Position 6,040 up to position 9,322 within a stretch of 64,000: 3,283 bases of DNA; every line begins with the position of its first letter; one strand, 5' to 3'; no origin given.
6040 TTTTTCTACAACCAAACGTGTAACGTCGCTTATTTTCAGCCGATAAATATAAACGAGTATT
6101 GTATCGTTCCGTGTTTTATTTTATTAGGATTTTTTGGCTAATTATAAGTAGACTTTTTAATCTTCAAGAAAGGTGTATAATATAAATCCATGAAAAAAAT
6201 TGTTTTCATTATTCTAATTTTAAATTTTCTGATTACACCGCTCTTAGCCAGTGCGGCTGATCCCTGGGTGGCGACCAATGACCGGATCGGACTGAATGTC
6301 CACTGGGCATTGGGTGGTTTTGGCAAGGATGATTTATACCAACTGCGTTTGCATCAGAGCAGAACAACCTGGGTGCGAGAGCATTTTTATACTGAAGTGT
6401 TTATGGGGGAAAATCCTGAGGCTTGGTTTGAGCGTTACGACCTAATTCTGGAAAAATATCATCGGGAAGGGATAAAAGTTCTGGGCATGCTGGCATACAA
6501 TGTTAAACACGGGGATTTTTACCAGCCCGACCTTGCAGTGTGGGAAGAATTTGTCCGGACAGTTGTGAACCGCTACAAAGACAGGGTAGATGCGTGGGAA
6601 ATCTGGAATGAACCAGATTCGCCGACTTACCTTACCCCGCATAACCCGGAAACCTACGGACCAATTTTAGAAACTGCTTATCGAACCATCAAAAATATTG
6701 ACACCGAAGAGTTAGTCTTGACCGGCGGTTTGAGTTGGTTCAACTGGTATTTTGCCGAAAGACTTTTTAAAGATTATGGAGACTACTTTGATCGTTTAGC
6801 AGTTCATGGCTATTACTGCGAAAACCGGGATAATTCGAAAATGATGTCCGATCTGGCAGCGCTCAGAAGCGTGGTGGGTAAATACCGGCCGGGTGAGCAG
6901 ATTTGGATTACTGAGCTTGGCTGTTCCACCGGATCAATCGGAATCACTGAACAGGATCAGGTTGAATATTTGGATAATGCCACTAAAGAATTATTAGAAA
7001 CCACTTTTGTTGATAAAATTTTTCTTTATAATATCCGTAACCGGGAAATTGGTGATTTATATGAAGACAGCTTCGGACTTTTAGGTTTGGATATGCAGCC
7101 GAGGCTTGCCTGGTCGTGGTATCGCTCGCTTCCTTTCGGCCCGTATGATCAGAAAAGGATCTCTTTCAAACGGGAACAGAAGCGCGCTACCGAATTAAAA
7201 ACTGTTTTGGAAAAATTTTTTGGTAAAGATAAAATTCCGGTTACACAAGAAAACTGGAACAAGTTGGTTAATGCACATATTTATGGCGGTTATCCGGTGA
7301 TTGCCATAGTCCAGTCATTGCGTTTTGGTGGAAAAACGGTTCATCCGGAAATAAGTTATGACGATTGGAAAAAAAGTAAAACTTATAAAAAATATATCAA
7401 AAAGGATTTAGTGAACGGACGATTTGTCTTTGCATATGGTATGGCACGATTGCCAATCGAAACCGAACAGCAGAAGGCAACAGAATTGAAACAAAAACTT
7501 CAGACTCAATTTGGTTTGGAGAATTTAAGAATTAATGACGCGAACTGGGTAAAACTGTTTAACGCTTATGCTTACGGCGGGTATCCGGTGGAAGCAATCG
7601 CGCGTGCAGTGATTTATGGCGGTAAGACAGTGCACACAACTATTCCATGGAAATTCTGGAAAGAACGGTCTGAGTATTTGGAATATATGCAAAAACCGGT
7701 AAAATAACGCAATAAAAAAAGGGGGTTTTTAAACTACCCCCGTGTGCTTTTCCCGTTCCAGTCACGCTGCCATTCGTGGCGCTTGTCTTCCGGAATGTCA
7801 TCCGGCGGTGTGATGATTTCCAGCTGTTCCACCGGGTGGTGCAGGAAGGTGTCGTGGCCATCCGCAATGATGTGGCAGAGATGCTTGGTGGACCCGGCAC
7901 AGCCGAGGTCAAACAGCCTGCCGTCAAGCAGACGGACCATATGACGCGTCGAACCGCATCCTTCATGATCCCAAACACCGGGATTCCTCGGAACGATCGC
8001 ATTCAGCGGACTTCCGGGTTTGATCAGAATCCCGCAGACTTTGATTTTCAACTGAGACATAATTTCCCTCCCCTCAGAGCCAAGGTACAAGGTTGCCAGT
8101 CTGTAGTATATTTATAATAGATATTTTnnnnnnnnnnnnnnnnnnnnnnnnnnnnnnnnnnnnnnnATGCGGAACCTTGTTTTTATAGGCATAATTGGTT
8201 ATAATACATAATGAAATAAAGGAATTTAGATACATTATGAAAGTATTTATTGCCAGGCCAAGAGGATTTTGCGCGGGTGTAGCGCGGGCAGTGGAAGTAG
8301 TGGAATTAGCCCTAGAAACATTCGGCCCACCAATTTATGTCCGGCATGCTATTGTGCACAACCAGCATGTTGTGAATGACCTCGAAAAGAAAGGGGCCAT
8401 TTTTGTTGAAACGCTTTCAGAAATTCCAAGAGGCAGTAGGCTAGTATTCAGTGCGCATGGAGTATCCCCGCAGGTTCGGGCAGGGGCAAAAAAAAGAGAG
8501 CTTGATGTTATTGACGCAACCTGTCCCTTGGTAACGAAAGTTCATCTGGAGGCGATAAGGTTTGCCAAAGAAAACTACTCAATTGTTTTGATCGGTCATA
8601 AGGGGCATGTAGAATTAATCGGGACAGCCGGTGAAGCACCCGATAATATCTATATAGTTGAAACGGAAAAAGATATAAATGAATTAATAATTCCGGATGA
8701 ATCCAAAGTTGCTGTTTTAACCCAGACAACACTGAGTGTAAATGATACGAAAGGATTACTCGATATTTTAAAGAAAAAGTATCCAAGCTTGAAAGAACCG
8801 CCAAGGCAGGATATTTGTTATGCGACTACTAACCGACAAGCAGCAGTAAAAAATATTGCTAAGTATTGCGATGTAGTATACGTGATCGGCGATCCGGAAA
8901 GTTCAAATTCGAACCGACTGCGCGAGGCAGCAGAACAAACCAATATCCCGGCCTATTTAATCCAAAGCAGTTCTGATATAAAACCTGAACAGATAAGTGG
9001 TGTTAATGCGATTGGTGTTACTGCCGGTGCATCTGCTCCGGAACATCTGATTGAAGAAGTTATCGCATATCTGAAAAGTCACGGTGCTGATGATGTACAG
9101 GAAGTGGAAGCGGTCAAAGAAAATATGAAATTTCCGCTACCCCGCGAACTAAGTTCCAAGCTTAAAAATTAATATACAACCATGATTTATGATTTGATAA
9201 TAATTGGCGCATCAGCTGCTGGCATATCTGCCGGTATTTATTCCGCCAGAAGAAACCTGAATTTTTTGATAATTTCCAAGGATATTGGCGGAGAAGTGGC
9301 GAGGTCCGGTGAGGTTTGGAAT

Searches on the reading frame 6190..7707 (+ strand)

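Call 11: search_protein_families(library=pfam, proteins=[window:6190-7707:+], max_evalue=0.001)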
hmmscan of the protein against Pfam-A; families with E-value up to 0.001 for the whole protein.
window:6190-7707:+ (505 aa): 2 families
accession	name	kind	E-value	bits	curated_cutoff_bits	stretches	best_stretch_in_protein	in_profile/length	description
PF11790.14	Glyco_hydro_cc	-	6.3e-08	32.9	21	1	178-281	118-209/237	Glycosyl hydrolase catalytic core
PF00150.24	Cellulase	-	0.00017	21.6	23.5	1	48-266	24-258/272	Cellulase (glycosyl hydrolase family 5)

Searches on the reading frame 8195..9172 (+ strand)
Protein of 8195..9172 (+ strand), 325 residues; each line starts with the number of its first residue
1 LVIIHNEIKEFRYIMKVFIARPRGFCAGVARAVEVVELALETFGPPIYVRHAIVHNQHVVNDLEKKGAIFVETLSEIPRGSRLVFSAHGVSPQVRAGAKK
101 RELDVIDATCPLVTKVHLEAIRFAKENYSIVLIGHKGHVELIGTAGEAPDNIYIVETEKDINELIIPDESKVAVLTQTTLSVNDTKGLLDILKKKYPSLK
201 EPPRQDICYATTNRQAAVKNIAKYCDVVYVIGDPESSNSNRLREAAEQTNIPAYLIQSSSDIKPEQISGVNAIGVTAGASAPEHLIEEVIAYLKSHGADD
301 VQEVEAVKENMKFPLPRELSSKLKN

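Call 41: search_protein_families(library=ncbifam, proteins=[window:8195-9172:+], max_evalue=0.001)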
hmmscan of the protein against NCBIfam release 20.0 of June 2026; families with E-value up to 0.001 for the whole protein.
window:8195-9172:+ (325 aa): 8 families
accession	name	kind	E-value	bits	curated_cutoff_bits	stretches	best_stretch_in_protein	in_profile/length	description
NF002188.0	PRK01045.1-2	equivalog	3.1e-131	437.1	420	1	15-323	1-311/315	4-hydroxy-3-methylbut-2-enyl diphosphate reductase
NF002189.0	PRK01045.1-3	equivalog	8.2e-131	435.8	444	1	12-324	11-324/326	4-hydroxy-3-methylbut-2-enyl diphosphate reductase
NF002190.0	PRK01045.1-4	subfamily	5.4e-129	429.7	389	1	14-321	6-317/321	4-hydroxy-3-methylbut-2-enyl diphosphate reductase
TIGR00216.1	ispH_lytB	equivalog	2.6e-98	328.7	187.85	1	17-294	2-280/282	4-hydroxy-3-methylbut-2-enyl diphosphate reductase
NF002187.0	PRK01045.1-1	equivalog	9.8e-76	254.5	276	1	15-296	1-278/282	4-hydroxy-3-methylbut-2-enyl diphosphate reductase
NF000907.0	PRK00087.1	equivalog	2.3e-75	254.1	624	1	15-308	1-290/671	bifunctional 4-hydroxy-3-methylbut-2-enyl diphosphate reductase/30S ribosomal protein S1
NF009024.0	PRK12360.1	equivalog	5.2e-62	209.7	387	1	15-294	1-279/281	4-hydroxy-3-methylbut-2-enyl diphosphate reductase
NF009911.0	PRK13371.1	equivalog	2.5e-34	119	440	2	15-156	55-202/405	4-hydroxy-3-methylbut-2-enyl diphosphate reductase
